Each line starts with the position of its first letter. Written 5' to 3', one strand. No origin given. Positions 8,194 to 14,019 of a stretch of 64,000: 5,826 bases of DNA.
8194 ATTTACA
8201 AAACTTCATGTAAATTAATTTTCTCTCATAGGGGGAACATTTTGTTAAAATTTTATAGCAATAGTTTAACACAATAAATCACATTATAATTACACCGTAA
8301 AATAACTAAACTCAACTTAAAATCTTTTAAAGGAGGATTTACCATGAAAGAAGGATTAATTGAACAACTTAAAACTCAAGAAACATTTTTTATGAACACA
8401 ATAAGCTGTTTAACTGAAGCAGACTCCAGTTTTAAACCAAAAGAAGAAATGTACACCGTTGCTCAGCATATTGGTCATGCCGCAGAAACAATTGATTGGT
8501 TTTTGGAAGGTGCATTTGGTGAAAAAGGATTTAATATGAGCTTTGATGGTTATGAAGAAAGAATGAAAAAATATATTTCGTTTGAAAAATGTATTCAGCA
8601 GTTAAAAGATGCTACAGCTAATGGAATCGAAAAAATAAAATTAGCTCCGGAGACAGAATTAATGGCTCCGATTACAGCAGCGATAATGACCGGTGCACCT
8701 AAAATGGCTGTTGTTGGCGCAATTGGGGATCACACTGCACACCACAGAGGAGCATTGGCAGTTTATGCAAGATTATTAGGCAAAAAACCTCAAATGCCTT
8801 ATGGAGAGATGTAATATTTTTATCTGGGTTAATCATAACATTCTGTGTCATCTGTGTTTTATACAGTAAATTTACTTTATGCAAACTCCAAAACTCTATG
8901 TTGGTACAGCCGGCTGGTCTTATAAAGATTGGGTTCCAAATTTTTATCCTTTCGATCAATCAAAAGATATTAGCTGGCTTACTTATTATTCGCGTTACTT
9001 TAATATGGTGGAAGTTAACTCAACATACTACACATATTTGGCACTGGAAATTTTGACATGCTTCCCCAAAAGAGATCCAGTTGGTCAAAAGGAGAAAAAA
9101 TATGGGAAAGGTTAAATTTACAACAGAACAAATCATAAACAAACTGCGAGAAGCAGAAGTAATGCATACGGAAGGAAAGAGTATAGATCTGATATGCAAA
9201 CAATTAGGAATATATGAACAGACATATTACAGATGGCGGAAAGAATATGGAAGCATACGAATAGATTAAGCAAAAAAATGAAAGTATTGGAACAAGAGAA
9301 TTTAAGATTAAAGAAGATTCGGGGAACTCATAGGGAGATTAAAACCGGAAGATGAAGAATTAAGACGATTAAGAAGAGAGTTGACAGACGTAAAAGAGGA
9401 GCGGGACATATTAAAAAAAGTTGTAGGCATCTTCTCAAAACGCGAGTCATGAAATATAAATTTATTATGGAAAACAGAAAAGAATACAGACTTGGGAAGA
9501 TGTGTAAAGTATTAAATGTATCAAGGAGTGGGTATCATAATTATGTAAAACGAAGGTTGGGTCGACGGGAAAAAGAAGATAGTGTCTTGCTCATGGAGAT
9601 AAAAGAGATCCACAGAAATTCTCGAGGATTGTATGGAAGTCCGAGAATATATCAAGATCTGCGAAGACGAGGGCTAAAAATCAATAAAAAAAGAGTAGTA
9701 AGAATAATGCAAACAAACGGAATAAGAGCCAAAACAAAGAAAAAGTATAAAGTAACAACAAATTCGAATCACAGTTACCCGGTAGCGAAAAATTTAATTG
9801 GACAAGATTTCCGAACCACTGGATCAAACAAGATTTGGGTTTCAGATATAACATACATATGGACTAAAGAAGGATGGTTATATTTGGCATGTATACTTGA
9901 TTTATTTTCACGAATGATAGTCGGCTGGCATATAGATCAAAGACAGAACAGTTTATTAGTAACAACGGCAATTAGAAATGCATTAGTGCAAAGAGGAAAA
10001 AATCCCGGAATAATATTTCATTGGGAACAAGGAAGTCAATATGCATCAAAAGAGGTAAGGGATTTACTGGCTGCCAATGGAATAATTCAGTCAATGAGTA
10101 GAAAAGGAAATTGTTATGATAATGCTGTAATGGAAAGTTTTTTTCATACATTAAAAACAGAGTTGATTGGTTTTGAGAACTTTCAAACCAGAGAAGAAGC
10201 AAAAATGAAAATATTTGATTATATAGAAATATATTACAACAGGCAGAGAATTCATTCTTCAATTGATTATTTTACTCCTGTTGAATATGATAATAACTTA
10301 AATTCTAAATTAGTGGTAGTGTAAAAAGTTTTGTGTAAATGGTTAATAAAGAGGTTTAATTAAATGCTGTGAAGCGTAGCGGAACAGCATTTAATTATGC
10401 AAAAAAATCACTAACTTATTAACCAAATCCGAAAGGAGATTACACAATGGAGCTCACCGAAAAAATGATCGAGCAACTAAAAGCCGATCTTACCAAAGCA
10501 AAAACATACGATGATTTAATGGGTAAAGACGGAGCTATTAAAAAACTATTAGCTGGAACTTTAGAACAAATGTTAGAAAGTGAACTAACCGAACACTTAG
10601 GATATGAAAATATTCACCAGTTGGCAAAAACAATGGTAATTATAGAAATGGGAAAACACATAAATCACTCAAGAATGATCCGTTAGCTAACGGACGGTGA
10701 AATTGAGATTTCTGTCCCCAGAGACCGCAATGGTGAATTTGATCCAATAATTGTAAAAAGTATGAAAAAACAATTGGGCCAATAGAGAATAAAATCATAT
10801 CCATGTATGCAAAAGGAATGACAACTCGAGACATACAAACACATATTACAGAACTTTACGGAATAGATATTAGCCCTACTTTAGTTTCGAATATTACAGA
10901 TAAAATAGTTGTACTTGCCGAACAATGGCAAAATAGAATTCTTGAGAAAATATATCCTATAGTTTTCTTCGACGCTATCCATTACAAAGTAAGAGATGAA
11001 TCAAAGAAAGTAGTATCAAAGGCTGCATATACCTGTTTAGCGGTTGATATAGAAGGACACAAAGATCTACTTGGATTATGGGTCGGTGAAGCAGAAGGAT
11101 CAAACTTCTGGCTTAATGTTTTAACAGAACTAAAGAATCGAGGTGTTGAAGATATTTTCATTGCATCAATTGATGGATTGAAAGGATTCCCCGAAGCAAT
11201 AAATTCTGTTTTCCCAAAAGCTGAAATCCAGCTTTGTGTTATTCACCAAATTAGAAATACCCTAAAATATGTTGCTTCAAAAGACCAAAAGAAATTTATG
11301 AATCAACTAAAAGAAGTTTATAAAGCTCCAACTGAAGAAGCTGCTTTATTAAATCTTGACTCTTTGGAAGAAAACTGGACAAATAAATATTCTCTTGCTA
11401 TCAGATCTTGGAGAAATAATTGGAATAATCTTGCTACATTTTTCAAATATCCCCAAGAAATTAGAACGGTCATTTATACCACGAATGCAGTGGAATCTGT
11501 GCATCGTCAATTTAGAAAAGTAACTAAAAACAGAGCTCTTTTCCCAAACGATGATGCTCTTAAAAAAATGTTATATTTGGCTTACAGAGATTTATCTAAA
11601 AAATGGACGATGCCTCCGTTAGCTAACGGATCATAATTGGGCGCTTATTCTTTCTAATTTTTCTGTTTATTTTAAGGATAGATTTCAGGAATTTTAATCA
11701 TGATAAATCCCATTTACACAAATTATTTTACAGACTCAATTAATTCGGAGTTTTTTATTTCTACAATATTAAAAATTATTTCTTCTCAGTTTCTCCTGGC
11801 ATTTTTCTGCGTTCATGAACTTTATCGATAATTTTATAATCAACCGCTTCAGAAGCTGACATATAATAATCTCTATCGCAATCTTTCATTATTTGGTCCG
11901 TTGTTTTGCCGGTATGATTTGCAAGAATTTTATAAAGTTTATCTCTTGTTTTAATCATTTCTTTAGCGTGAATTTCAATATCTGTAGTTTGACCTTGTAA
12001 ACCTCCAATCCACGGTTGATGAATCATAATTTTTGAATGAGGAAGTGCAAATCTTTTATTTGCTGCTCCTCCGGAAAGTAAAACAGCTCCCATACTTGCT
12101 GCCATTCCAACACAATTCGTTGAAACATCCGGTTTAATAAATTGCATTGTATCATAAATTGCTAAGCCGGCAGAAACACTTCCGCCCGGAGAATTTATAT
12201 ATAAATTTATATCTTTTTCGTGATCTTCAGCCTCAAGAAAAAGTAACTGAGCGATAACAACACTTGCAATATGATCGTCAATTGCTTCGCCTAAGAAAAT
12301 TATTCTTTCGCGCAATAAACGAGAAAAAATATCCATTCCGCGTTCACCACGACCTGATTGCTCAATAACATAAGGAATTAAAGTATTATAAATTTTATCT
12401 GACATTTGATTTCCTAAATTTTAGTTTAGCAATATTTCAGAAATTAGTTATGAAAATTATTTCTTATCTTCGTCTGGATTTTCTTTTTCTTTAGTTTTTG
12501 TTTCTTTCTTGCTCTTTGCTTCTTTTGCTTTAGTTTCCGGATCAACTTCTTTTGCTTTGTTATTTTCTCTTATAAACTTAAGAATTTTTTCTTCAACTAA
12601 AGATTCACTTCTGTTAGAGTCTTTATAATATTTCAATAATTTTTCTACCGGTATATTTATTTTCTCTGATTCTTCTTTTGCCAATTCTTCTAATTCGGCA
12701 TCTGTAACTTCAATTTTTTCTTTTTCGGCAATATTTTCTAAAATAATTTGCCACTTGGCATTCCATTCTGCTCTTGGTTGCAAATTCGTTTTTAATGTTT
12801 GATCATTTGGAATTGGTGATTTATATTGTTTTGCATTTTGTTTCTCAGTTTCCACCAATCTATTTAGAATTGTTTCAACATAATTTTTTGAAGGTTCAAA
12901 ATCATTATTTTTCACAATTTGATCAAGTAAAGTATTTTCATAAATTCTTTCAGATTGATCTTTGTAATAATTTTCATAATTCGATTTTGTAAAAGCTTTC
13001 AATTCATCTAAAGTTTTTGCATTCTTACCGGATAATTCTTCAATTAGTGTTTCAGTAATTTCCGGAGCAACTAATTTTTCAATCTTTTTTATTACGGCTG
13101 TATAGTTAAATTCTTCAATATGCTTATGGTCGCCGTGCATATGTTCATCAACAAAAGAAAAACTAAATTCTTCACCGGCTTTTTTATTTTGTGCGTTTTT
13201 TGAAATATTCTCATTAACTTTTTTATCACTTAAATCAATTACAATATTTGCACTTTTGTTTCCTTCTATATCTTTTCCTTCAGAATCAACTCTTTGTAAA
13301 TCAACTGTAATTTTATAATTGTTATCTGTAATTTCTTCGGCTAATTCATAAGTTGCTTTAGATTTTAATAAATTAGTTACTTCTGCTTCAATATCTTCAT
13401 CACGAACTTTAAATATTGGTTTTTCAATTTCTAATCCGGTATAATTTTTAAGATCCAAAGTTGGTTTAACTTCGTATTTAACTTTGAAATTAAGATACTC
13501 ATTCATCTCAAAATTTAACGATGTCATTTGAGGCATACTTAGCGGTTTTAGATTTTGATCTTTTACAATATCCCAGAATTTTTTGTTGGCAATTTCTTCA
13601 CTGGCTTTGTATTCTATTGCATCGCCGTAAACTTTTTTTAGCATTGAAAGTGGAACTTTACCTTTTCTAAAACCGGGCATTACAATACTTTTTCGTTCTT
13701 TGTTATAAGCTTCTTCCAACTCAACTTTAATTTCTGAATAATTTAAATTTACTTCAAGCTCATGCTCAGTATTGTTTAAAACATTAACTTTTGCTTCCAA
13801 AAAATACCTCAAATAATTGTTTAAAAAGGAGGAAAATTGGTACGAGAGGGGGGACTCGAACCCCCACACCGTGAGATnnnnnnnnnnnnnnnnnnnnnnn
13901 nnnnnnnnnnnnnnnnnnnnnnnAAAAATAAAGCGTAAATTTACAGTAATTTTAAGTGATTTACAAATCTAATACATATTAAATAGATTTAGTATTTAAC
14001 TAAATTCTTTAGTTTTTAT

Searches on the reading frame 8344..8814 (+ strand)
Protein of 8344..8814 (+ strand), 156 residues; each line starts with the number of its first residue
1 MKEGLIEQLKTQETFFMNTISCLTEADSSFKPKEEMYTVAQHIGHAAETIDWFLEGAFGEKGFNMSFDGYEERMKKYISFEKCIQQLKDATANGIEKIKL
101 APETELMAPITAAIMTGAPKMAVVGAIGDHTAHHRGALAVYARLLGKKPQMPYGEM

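Call 78: search_protein_families(library=pfam, proteins=[window:8344-8814:+], max_evalue=0.001)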
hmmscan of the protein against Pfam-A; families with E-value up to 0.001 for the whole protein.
window:8344-8814:+ (156 aa): 2 families
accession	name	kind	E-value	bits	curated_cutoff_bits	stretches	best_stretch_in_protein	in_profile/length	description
PF12867.12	DinB_2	-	6.5e-08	33.5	24.8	1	16-136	9-126/128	DinB superfamily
PF05163.17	DinB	-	2.3e-07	31.4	23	1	13-153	16-153/165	DinB family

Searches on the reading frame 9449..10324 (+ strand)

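Call 78: search_protein_families(library=pfam, proteins=[window:9449-10324:+], max_evalue=0.001)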
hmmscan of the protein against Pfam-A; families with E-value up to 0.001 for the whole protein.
window:9449-10324:+ (291 aa): 5 families
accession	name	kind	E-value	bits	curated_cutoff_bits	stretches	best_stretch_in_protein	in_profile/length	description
PF00665.32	rve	-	1.4e-27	96.3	32.6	1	125-222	3-102/102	Integrase core domain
PF13276.12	HTH_21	-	2.4e-18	66.5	28.1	1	45-100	5-60/60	HTH-like domain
PF13333.12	rve_2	-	1.6e-17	63.8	22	1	229-282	1-53/56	Integrase core domain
PF13683.12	rve_3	-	3e-13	49.7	26.5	1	211-277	2-67/67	Integrase core domain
PF13610.12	DDE_Tnp_IS240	-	0.00018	22.1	27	1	129-255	3-126/139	DDE domain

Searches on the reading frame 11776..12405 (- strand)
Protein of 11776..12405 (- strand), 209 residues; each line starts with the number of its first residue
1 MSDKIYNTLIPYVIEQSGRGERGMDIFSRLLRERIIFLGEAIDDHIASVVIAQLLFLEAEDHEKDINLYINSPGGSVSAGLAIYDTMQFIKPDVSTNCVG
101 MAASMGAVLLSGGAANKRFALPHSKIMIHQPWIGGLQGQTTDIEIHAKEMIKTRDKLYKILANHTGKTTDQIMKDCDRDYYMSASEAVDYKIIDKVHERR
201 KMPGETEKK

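Call 6: find_encoding_contigs(protein=window:11776-12405:-, flank=10000, max_places=6)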
Protein window:11776-12405:- (209 aa): no gene with exactly this product is on record in the collection.
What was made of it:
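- Tried and rejected: It is not on record (call 6).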

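Call 78: search_protein_families(library=pfam, proteins=[window:11776-12405:-], max_evalue=0.001)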
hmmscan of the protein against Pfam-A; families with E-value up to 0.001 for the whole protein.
window:11776-12405:- (209 aa): 1 family
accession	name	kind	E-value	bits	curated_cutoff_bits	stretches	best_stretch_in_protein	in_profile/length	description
PF00574.28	CLP_protease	-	1.9e-80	269.4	20.2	1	19-199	2-181/182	Clp protease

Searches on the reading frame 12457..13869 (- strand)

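Call 78: search_protein_families(library=pfam, proteins=[window:12457-13869:-], max_evalue=0.001)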
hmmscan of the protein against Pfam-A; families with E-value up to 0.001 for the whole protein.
window:12457-13869:- (470 aa): 2 families
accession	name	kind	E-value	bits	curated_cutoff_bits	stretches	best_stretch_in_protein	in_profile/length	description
PF05697.18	Trigger_N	-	1e-34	120.4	22.2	1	26-167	3-144/144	Bacterial trigger factor protein (TF)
PF05698.19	Trigger_C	-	2.2e-20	73.8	22.7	1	286-433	1-160/162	Bacterial trigger factor protein (TF) C-terminus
